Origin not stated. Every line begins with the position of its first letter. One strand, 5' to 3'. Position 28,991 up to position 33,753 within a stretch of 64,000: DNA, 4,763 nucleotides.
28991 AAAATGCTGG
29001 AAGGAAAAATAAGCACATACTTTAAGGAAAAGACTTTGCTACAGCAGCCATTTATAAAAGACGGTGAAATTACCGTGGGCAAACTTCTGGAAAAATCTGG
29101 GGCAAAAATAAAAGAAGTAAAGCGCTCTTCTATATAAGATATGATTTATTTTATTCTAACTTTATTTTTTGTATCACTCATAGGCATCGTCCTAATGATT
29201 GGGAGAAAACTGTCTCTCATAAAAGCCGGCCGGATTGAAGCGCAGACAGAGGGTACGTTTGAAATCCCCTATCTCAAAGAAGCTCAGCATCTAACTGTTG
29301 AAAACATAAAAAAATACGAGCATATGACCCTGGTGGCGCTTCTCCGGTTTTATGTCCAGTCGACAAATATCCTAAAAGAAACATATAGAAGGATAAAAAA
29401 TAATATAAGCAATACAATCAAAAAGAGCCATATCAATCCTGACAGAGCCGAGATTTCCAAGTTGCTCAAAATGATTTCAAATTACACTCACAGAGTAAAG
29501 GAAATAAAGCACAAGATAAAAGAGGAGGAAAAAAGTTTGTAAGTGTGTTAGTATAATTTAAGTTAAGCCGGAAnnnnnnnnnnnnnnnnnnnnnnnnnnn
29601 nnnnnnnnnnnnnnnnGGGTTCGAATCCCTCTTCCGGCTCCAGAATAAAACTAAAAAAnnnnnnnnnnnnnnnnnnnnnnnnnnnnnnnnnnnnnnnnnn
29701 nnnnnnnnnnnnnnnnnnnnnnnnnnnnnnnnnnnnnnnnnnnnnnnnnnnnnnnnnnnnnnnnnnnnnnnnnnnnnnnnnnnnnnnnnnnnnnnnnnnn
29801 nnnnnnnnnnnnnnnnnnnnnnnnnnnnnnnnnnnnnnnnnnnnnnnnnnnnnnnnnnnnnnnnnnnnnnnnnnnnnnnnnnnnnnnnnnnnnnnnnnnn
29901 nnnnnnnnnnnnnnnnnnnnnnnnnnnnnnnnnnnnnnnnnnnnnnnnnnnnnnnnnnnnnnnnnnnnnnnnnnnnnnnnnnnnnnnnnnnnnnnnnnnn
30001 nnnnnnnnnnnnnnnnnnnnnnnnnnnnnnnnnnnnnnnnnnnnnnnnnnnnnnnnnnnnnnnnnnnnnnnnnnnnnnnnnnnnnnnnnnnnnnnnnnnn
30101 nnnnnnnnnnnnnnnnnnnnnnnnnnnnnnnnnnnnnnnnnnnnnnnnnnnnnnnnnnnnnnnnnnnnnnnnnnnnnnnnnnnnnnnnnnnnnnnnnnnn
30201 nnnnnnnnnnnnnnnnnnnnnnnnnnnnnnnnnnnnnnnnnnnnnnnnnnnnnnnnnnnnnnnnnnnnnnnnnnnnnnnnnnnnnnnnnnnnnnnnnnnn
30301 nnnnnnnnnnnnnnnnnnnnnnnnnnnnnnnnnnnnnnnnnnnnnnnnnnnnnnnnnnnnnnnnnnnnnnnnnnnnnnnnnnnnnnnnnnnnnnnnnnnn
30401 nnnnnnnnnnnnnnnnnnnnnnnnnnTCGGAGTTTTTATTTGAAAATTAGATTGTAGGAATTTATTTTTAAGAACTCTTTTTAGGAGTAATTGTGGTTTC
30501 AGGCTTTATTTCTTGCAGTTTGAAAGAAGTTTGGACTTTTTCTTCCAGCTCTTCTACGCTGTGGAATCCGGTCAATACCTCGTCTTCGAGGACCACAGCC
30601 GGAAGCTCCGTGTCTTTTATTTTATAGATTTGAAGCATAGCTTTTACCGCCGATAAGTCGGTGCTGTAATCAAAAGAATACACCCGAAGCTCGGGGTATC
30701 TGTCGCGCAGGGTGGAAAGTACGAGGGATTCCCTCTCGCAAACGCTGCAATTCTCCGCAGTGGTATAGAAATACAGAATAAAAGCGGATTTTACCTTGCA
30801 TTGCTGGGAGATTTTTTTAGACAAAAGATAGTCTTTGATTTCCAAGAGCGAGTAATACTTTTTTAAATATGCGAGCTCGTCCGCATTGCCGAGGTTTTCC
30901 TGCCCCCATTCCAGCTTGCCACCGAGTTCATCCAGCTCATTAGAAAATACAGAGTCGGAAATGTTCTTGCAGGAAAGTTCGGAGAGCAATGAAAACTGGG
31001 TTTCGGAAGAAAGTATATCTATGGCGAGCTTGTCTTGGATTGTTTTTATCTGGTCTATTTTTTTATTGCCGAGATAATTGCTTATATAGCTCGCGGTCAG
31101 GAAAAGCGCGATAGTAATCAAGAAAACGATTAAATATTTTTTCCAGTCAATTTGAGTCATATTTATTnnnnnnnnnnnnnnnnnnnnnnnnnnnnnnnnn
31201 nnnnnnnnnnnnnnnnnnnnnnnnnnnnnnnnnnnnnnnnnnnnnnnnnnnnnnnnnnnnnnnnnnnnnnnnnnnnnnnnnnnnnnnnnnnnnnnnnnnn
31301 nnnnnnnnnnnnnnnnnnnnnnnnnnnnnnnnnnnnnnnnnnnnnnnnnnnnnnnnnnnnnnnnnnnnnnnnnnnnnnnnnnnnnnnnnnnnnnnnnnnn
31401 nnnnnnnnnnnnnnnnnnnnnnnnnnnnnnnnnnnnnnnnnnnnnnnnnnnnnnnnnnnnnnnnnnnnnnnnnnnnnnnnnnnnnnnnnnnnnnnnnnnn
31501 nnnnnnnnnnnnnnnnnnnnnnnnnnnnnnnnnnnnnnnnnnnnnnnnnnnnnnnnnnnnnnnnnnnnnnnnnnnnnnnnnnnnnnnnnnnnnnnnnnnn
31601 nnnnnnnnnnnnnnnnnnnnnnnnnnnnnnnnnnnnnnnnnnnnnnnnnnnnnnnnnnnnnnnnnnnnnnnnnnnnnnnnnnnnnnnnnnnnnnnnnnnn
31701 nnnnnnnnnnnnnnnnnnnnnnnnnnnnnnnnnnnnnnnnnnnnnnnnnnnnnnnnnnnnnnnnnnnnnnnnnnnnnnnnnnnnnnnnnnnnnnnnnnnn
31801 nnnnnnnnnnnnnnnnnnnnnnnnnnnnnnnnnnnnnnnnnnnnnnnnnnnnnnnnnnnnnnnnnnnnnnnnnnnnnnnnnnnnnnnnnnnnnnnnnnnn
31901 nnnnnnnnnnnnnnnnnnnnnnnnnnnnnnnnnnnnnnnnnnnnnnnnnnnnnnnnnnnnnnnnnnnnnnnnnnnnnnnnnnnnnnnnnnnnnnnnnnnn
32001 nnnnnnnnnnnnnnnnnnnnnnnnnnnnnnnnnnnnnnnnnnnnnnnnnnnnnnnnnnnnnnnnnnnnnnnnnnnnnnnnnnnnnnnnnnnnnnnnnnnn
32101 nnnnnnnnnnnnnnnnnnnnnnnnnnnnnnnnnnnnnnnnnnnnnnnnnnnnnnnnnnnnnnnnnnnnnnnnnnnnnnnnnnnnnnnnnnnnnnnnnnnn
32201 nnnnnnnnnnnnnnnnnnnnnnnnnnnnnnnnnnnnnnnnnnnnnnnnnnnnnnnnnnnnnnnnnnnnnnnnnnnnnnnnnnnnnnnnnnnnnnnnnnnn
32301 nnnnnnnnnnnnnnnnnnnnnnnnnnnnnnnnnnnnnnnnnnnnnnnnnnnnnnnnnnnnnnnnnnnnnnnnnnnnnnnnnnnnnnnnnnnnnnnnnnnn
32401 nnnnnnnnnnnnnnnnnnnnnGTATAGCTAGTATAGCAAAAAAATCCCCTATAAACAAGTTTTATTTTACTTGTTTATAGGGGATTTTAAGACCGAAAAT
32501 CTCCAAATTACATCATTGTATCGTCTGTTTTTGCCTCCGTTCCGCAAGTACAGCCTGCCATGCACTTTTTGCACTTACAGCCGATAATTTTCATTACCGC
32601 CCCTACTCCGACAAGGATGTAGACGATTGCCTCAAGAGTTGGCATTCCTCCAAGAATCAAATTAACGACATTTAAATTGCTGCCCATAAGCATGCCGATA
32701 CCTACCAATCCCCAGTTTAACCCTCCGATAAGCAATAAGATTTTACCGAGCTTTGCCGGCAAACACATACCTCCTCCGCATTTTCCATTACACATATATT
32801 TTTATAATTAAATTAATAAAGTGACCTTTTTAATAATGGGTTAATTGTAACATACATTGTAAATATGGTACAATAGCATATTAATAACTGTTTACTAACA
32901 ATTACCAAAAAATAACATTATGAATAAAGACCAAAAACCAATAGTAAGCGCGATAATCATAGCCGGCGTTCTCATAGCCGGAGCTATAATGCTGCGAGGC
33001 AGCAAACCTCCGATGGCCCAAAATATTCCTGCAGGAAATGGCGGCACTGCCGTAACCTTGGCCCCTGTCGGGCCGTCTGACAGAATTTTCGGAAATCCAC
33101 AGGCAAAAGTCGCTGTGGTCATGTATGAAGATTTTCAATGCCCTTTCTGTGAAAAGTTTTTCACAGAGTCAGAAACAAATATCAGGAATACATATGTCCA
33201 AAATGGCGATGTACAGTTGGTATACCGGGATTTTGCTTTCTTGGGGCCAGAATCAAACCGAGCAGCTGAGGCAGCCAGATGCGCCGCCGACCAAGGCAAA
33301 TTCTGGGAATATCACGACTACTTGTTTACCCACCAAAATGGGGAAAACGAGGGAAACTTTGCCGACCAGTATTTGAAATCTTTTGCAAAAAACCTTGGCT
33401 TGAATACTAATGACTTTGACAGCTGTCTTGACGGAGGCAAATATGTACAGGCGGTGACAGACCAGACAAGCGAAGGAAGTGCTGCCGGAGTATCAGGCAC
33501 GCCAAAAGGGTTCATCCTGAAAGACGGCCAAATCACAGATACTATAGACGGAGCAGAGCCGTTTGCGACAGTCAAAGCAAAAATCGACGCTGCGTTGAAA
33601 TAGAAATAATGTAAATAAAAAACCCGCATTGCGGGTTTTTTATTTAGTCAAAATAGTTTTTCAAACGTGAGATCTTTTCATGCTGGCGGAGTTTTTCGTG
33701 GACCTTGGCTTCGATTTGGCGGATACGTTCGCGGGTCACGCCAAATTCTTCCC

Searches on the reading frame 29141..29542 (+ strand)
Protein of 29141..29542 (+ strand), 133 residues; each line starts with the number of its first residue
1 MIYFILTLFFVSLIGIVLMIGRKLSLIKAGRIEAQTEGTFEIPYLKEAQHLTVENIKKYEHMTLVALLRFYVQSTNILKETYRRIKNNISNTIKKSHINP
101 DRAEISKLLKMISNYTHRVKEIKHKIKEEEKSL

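Call 25: search_protein_families(library=pfam, proteins=[window:29141-29542:+], max_evalue=0.01)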
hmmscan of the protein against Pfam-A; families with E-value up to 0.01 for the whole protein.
window:29141-29542:+ (133 aa): 1 family
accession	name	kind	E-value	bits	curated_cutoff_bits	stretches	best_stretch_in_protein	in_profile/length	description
PF16026.10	MIEAP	-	0.0048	17.4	27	1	49-120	21-90/195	Mitochondria-eating protein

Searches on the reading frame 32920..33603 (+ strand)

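Call 15: search_protein_families(library=pfam, proteins=[window:32920-33603:+], max_evalue=0.01)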
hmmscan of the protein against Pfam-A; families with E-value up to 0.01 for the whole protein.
window:32920-33603:+ (227 aa): 3 families
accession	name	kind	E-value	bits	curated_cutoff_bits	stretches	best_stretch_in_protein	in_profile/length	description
PF13462.12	Thioredoxin_4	-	2e-30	106.6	23.2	1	53-209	4-154/165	Thioredoxin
PF01323.26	DSBA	-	5.6e-17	62.6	25.6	1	66-222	2-190/191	DSBA-like thioredoxin domain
PF13098.12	Thioredoxin_2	-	1.4e-07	32.3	27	1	61-220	4-102/104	Thioredoxin-like domain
